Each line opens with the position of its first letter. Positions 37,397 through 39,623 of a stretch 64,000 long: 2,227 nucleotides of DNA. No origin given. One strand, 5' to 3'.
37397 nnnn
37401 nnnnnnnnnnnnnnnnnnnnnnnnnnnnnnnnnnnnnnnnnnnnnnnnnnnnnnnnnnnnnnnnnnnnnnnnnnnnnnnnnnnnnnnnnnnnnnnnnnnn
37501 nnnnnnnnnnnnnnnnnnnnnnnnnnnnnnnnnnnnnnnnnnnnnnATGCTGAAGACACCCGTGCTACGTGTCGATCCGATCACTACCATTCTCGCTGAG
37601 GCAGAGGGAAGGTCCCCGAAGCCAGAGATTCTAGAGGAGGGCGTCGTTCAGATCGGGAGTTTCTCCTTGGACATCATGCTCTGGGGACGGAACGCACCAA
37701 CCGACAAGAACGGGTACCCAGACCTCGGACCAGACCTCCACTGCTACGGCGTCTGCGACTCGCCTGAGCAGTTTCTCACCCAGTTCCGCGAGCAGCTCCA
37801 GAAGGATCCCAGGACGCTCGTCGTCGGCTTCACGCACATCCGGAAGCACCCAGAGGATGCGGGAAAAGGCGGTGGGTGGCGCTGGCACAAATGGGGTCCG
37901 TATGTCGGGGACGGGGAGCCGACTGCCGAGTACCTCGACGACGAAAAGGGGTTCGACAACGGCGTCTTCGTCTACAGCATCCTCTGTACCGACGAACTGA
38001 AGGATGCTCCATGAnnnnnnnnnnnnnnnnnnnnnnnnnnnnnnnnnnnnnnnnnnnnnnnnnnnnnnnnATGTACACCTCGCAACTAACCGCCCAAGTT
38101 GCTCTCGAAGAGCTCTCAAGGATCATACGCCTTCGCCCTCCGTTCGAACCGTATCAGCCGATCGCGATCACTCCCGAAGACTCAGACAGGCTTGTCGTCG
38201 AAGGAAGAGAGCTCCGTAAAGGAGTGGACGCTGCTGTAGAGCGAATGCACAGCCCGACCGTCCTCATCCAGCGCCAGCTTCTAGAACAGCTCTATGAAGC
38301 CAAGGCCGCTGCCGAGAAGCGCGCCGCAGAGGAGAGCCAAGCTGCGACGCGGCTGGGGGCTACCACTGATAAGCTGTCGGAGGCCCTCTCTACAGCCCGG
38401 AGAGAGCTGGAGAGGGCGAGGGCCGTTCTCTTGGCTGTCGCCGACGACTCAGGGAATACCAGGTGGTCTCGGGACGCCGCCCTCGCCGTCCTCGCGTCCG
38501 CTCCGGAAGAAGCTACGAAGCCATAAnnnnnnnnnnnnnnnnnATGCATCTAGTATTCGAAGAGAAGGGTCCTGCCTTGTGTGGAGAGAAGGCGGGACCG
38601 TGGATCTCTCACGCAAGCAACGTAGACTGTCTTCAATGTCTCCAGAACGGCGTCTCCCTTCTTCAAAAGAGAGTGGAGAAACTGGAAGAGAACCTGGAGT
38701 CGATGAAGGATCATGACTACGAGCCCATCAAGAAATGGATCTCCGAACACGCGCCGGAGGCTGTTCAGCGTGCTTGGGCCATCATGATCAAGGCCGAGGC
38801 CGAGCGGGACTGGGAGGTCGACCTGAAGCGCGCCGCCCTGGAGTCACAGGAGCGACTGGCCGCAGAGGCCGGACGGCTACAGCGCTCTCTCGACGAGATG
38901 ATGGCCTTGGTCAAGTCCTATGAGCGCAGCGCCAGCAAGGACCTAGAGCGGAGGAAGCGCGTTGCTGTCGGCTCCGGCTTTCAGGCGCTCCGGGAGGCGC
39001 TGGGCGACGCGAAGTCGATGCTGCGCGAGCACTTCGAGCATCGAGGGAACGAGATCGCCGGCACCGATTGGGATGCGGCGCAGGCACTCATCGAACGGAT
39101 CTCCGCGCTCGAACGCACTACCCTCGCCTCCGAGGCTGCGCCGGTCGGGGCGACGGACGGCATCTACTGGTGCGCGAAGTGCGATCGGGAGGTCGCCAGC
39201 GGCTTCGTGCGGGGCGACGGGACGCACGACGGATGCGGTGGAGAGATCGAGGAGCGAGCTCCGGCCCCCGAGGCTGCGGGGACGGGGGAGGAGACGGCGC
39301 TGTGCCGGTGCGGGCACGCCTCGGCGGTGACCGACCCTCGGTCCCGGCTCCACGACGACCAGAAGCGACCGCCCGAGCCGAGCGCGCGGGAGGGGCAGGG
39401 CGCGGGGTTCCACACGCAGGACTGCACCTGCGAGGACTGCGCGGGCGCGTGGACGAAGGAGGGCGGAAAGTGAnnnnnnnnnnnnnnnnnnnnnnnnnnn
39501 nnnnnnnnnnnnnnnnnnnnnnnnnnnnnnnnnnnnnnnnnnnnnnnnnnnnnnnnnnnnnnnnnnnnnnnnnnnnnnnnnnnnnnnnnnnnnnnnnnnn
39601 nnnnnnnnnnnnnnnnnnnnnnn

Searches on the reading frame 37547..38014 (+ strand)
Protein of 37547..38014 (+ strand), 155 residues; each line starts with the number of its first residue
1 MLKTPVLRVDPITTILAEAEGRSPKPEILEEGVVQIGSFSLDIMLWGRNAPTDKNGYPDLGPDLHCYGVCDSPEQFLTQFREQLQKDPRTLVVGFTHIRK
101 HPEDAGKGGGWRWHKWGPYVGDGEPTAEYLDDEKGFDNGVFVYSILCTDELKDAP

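Call 14: search_protein_families(library=pfam, proteins=[window:37547-38014:+], max_evalue=0.01)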
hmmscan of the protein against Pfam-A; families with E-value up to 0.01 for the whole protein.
window:37547-38014:+ (155 aa): 0 families

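Call 15: search_protein_families(library=phrogs, proteins=[window:37547-38014:+], max_evalue=0.01)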
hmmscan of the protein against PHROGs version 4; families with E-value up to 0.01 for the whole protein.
window:37547-38014:+ (155 aa): 2 families
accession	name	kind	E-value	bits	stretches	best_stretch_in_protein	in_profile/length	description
phrog_12048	-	unknown function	8.9e-21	75.2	1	50-145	112-204/328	-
phrog_18298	-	unknown function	6.8e-19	69.6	1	66-146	135-211/218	-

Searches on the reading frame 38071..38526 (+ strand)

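Call 82: search_protein_families(library=pfam, proteins=[window:38071-38526:+], max_evalue=0.05)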
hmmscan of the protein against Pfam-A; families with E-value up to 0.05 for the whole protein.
window:38071-38526:+ (151 aa): 1 family
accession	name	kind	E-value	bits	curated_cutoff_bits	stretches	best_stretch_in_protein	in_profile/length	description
PF10865.14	DUF2703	-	0.042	14.4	23.6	0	54-83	55-83/120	Domain of unknown function (DUF2703)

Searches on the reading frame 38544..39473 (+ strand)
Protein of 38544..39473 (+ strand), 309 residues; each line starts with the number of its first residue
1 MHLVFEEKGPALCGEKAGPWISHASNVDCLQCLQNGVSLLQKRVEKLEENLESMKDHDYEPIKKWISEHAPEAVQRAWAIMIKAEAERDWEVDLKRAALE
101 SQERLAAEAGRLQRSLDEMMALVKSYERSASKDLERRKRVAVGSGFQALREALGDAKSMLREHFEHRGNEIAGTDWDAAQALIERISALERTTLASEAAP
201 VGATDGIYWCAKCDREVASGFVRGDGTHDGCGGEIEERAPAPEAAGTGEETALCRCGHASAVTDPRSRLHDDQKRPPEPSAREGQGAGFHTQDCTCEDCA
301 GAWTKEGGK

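Call 39: find_homologous_proteins(query=window:38544-39473:+)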
Query window:38544-39473:+ (309 aa): 1 proteins with E <= 0.001 among 5521 candidates.
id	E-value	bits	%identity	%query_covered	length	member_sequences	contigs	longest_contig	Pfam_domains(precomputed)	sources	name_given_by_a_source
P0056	1.4e-204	697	100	100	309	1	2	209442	-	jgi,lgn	jgi:hypothetical protein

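Call 82: search_protein_families(library=pfam, proteins=[window:38544-39473:+], max_evalue=0.05)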
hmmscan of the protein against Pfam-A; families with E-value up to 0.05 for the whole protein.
window:38544-39473:+ (309 aa): 0 families
